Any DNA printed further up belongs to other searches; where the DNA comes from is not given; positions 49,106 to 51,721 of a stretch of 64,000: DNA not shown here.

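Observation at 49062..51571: Two-gene module: a 65-aa protein coupled to a Rad50/SbcC-like ATPase whose coiled-coil apex is a transmembrane hairpin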

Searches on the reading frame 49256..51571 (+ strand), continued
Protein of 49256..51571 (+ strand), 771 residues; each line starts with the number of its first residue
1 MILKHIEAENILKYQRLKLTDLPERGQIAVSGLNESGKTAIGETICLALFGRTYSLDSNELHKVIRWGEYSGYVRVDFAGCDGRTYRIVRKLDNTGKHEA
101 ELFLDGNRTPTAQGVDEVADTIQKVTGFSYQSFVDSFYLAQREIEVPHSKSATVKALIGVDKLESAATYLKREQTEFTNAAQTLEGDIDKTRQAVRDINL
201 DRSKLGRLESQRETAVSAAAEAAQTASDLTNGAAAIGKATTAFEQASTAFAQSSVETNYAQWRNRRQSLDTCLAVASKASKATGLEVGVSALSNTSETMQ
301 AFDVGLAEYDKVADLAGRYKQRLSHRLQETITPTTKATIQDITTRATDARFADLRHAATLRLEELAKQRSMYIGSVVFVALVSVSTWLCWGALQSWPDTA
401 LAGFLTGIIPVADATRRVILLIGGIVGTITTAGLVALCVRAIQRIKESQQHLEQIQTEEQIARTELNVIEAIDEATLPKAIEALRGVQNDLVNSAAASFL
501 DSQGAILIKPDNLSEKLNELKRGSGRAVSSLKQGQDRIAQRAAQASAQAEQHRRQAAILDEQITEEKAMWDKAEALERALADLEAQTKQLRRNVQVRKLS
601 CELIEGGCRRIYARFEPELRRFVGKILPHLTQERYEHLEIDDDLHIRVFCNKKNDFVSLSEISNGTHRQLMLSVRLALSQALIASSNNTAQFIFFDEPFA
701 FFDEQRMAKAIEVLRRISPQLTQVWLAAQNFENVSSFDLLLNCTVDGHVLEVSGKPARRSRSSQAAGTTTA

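Call 47: predict_structure(alignment_id=A3)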
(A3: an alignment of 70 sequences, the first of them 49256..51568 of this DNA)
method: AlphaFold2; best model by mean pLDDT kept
length: 771 residues; sequences in the alignment: 70
mean_pLDDT: 82.4   pTM: 0.49
mean pLDDT of the five models: 82.4, 82.1, 80.2, 80.1, 78.9
residues with pLDDT >= 90: 135; 70-90: 527; 50-70: 92; < 50: 17
segments of 3 or more residues with pLDDT < 50: 757-771
pLDDT, mean of each block of 10 residues (from residue 1): 94 94 89 85 91 84 88 93 91 89 91 91 84 74 59 72 87 92 92 87 85 88 86 86 89 88 90 87 75 87 89 87 83 58 67 84 85 87 86 77 70 82 87 89 87 86 86 86 86 87 86 88 87 86 87 89 88 89 92 93 88 76 68 67 70 72 66 72 71 73 63 73 85 84 90 66 39 36
secondary structure, 60 per line:
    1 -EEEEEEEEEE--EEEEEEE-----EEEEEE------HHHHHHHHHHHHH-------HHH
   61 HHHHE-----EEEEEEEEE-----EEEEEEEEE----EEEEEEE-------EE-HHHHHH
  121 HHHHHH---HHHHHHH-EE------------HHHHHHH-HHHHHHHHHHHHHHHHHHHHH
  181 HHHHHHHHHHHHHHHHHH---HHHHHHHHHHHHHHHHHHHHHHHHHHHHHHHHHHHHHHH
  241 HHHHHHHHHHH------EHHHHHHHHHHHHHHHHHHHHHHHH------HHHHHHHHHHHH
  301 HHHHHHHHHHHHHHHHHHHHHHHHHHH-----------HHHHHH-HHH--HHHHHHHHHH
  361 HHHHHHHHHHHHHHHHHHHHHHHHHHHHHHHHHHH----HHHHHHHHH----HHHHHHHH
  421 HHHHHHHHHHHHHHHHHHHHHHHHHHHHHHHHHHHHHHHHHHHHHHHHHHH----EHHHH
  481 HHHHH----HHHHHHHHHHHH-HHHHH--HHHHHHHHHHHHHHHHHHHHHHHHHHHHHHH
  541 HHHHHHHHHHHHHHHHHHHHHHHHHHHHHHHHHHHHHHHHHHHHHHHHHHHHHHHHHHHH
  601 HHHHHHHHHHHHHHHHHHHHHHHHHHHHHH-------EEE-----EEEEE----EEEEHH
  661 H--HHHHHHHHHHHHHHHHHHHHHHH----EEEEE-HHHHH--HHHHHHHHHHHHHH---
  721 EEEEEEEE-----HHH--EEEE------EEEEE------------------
elements in order (helices of 4 or more, strands of 3 or more residues): E2-11 E14-20 E26-31 H38-50 H58-64 E71-79 E85-93 E98-104 H115-126 H130-136 H152-158 H160-198 H202-251 H259-282 H289-327 H339-344 H351-395 H400-408 H413-471 H477-485 H490-501 H503-507 H510-630 E638-640 E646-650 E655-658 H664-686 E691-695 H697-701 H704-717 E721-728 E739-742 E749-753

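Call 50: fold_search(model_id=the predicted structure, library=pdb)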
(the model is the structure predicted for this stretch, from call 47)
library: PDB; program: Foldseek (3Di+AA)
matches with E <= 10: 1221; with E <= 0.001: 153
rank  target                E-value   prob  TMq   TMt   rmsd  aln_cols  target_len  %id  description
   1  7zr1_C                2.2e-17  1.00  0.33  0.32  31.3       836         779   13  Chaetomium thermophilum Mre11-Rad50-Nbs1 complex bound to ATPyS (composite structure) (released 2023-01-11)
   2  7zr1_D                4.5e-16  1.00  0.31  0.31  29.4       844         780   12  Chaetomium thermophilum Mre11-Rad50-Nbs1 complex bound to ATPyS (composite structure) (released 2023-01-11)
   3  3auy_A                3.8e-14  1.00  0.29  0.56  50.9       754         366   12  Crystal structure of Rad50 bound to ADP (released 2011-05-25)
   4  7nyw_B                1.1e-13  1.00  0.23  0.21  53.0       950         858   14  Cryo-EM structure of the MukBEF-MatP-DNA head module (released 2021-07-07)
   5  3av0_B                2.6e-13  1.00  0.34  0.66  44.6       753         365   13  Crystal structure of Mre11-Rad50 bound to ATP S (released 2011-05-25)
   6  5dny_D                4.2e-13  1.00  0.34  0.67  43.1       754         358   13  Structure of the ATPrS-Mre11/Rad50-DNA complex (released 2016-02-24)
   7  3auy_B                7.9e-13  1.00  0.28  0.56  56.5       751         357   13  Crystal structure of Rad50 bound to ADP (released 2011-05-25)
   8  8i4x_B                1.1e-12  1.00  0.34  0.26  38.5      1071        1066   10  Cryo-EM structure of 5-subunit Smc5/6 (released 2024-06-26)
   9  5dny_B                1.5e-12  1.00  0.34  0.68  42.2       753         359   13  Structure of the ATPrS-Mre11/Rad50-DNA complex (released 2016-02-24)
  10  7yqh_B                4.7e-12  1.00  0.32  0.25  39.9      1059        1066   10  Cryo-EM structure of 8-subunit Smc5/6 (released 2024-01-31)
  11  3aux                  7.4e-12  1.00  0.29  0.59  52.5       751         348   13  Crystal structure of Rad50 bound to ADP (released 2011-05-25)
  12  7yzp_C                8.3e-12  1.00  0.32  0.52  47.8       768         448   10  Hairpin-bound state of the E. coli Mre11-Rad50 (SbcCD) head complex bound to ADP and a DNA hairpin (released 2022-08-17)
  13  9gm6_B                1.1e-11  1.00  0.22  0.16  59.2      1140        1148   12  MukBEF in a nucleotide-bound state with open neck gate (heads core) (released 2025-03-26)
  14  7qcd_A                1.2e-11  1.00  0.29  0.23  55.3      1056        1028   12  CryoEM structure of the Smc5/6-holocomplex (composite structure) (released 2022-09-21)
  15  9gm9_A                1.4e-11  1.00  0.23  0.19  57.0      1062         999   12  MukBEF in a DNA capture state (released 2025-03-26)
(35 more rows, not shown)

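Call 66: search_dna_similar(query=window:49256-51568:+, collection=plasmids, mode=protein, max_evalue=0.00001, max_rows=15)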
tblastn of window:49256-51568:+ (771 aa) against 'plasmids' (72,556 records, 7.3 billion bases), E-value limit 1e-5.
Records with a match: 6; places in all: 6; records where one place covers at least 80% of the query: 0.
Best place of each record, by identity: <60% 6.
By first word of the organism name: Azospirillum 4; Cupriavidus 2.
By predicted mobility (MOB-suite, as given by PLSDB): non-mobilizable 6.
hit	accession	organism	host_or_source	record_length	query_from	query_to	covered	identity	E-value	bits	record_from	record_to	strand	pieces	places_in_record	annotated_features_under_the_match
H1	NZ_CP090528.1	Cupriavidus metallidurans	cell sulture,soil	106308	1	166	22%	27.6%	2e-6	59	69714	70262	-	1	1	SMC family ATPase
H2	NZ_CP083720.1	Cupriavidus metallidurans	pure culture,activated sludge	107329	1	166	22%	27.6%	2e-6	59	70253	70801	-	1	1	SMC family ATPase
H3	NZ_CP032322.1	Azospirillum argentinense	soil sample,Agricultural field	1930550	26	186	21%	27.5%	8e-6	57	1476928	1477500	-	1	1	record has no annotation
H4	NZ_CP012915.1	Azospirillum brasilense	Digitaria eriantha,microbe,root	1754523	26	186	21%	26.4%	8e-6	57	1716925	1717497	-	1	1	none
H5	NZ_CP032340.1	Azospirillum brasilense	soil sample,Agricultural field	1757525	26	186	21%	26.4%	8e-6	57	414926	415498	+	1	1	none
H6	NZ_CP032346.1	Azospirillum brasilense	soil sample,Agricultural field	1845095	17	161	19%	27.4%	6e-6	58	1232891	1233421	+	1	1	record has no annotation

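Call 67: search_dna_similar(query=window:49256-51568:+, collection=phages, mode=protein, max_evalue=0.00001, max_rows=10)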
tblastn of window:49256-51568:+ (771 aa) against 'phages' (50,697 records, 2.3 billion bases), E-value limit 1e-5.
No match.

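Call 70: search_protein_families(library=pfam, alignment_id=A1, max_evalue=0.01)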
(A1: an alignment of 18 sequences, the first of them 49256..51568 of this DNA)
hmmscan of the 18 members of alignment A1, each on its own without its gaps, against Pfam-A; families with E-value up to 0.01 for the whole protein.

A. member 1, window:49256-51568:+ (771 aa): 5 families
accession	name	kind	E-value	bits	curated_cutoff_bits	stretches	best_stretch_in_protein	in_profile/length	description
PF13476.12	AAA_23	-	6.2e-09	37.2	27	1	6-178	2-174/201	AAA domain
PF02463.25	SMC_N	-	4.3e-08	33.3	40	1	3-730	2-198/220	RecF/RecN/SMC N terminal domain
PF13558.12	SbcC_Walker_B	-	2.1e-05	25.1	27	1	662-715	33-89/90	SbcC/RAD50-like, Walker B motif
PF15003.11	HAUS2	-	0.007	16.6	27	0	438-491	40-93/191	HAUS augmin-like complex subunit 2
PF11932.13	DUF3450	-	0.0078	16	32.6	1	527-639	17-129/241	Protein of unknown function (DUF3450)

B. families by the number of members that match (of 18 scanned): 14 families
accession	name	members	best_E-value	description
PF13476.12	AAA_23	18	2e-12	AAA domain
PF02463.25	SMC_N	18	1.1e-08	RecF/RecN/SMC N terminal domain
PF13558.12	SbcC_Walker_B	17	3.5e-06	SbcC/RAD50-like, Walker B motif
PF13304.12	AAA_21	2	0.00015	AAA domain, putative AbiEii toxin, Type IV TA system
PF23735.1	KIF9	1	0.00016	Kinesin-like protein KIF9 domain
PF13514.12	AAA_27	1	0.0011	AAA domain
PF20720.3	nSTAND3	1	0.0056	Novel STAND NTPase 3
PF16454.10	PI3K_P85_iSH2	1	0.0059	Phosphatidylinositol 3-kinase regulatory subunit P85 inter-SH2 domain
PF13555.12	AAA_29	1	0.0061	P-loop containing region of AAA domain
PF09774.14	MIX23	1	0.0064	Intermembrane space protein MIX23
PF13175.12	AAA_15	1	0.0066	AAA ATPase domain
PF15003.11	HAUS2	1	0.007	HAUS augmin-like complex subunit 2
PF11932.13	DUF3450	1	0.0078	Protein of unknown function (DUF3450)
PF05405.19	Mt_ATP-synt_B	1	0.0095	Mitochondrial ATP synthase B chain precursor (ATP-synt_B)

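Call 71: search_protein_families(library=pfam, proteins=[P0046, P0055, P0061, P0067, P0070, P0072, L079:7800-7991:+], max_evalue=0.01)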
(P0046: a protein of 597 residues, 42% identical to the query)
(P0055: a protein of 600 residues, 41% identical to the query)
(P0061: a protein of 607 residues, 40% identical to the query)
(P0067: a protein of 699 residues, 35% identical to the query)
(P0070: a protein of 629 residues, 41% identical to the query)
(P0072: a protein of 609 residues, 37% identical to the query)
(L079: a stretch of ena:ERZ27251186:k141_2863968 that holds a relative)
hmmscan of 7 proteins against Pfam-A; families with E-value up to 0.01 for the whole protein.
P0046 (597 aa): 6 families
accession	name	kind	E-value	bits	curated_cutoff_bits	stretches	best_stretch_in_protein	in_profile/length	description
PF13476.12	AAA_23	-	3.7e-13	51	27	1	22-230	17-190/201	AAA domain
PF02463.25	SMC_N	-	1e-10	41.9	40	1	4-572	3-195/220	RecF/RecN/SMC N terminal domain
PF13558.12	SbcC_Walker_B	-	0.00013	22.6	27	1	506-559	31-88/90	SbcC/RAD50-like, Walker B motif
PF13304.12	AAA_21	-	0.00025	21.7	27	0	422-552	176-276/304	AAA domain, putative AbiEii toxin, Type IV TA system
PF13175.12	AAA_15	-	0.00039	20.6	32.1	0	1-45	1-43/374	AAA ATPase domain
PF13514.12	AAA_27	-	0.0088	16.1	22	0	17-90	19-86/206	AAA domain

P0055 (600 aa): 5 families
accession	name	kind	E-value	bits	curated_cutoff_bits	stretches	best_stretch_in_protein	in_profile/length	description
PF13476.12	AAA_23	-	8.4e-12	46.6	27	1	6-217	2-197/201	AAA domain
PF02463.25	SMC_N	-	1.2e-08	35.1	40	1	6-572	5-196/220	RecF/RecN/SMC N terminal domain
PF13558.12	SbcC_Walker_B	-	0.001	19.7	27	1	495-558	21-88/90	SbcC/RAD50-like, Walker B motif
PF13304.12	AAA_21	-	0.0062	17.1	27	0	468-547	220-272/304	AAA domain, putative AbiEii toxin, Type IV TA system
PF13514.12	AAA_27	-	0.0072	16.4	22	0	19-150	21-135/206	AAA domain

P0061 (607 aa): 6 families
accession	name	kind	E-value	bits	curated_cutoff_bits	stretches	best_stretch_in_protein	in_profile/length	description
PF13476.12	AAA_23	-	3.8e-10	41.2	27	1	6-202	2-183/201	AAA domain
PF02463.25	SMC_N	-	7.9e-09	35.7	40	1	5-567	4-197/220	RecF/RecN/SMC N terminal domain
PF04791.21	LMBR1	-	0.0014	18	31.9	1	255-432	130-281/510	LMBR1-like membrane protein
PF13558.12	SbcC_Walker_B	-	0.002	18.8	27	1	490-552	22-88/90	SbcC/RAD50-like, Walker B motif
PF15742.10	DUF4686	-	0.005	16.4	31.3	1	360-430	168-238/384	Domain of unknown function (DUF4686)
PF13304.12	AAA_21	-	0.008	16.7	27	0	462-541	220-272/304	AAA domain, putative AbiEii toxin, Type IV TA system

P0067 (699 aa): 5 families
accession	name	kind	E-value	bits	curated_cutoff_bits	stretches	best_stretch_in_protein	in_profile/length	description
PF13476.12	AAA_23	-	1.7e-09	39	27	1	5-99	1-86/201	AAA domain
PF02463.25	SMC_N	-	2e-07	31.1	40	1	3-672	2-198/220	RecF/RecN/SMC N terminal domain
PF13304.12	AAA_21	-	8e-06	26.6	27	0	29-106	3-103/304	AAA domain, putative AbiEii toxin, Type IV TA system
PF13514.12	AAA_27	-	6.9e-05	23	22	1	15-52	17-53/206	AAA domain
PF13558.12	SbcC_Walker_B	-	7.7e-05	23.3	27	1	600-655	29-87/90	SbcC/RAD50-like, Walker B motif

P0070 (629 aa): 7 families
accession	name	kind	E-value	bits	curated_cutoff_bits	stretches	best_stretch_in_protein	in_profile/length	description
PF13476.12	AAA_23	-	2.6e-15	58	27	1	6-209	2-190/201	AAA domain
PF02463.25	SMC_N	-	2.5e-08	34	40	1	5-583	4-196/220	RecF/RecN/SMC N terminal domain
PF13558.12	SbcC_Walker_B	-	3.6e-05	24.4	27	1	513-569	28-88/90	SbcC/RAD50-like, Walker B motif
PF13687.11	DUF4153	-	0.00013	21.7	27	1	237-353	67-183/373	Domain of unknown function (DUF4153)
PF13175.12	AAA_15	-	0.00041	20.5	32.1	0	1-45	1-43/374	AAA ATPase domain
PF13304.12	AAA_21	-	0.0012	19.4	27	0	28-109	2-96/304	AAA domain, putative AbiEii toxin, Type IV TA system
PF10046.14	BLOC1_2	-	0.0086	16.9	33.4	0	162-219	24-81/96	Biogenesis of lysosome-related organelles complex-1 subunit 2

P0072 (609 aa): 3 families
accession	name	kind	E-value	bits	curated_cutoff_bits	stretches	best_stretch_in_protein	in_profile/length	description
PF13476.12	AAA_23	-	1.7e-17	65.2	27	1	6-232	2-199/201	AAA domain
PF02463.25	SMC_N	-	8.8e-09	35.5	40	1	3-581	2-195/220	RecF/RecN/SMC N terminal domain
PF13558.12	SbcC_Walker_B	-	0.00021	21.9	27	1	513-569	29-88/90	SbcC/RAD50-like, Walker B motif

L079:7800-7991:+ (64 aa): 1 family
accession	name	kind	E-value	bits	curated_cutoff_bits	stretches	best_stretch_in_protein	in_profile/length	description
PF13386.12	DsbD_2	-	0.00029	21.2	24.9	1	9-55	34-83/199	Cytochrome C biogenesis protein transmembrane region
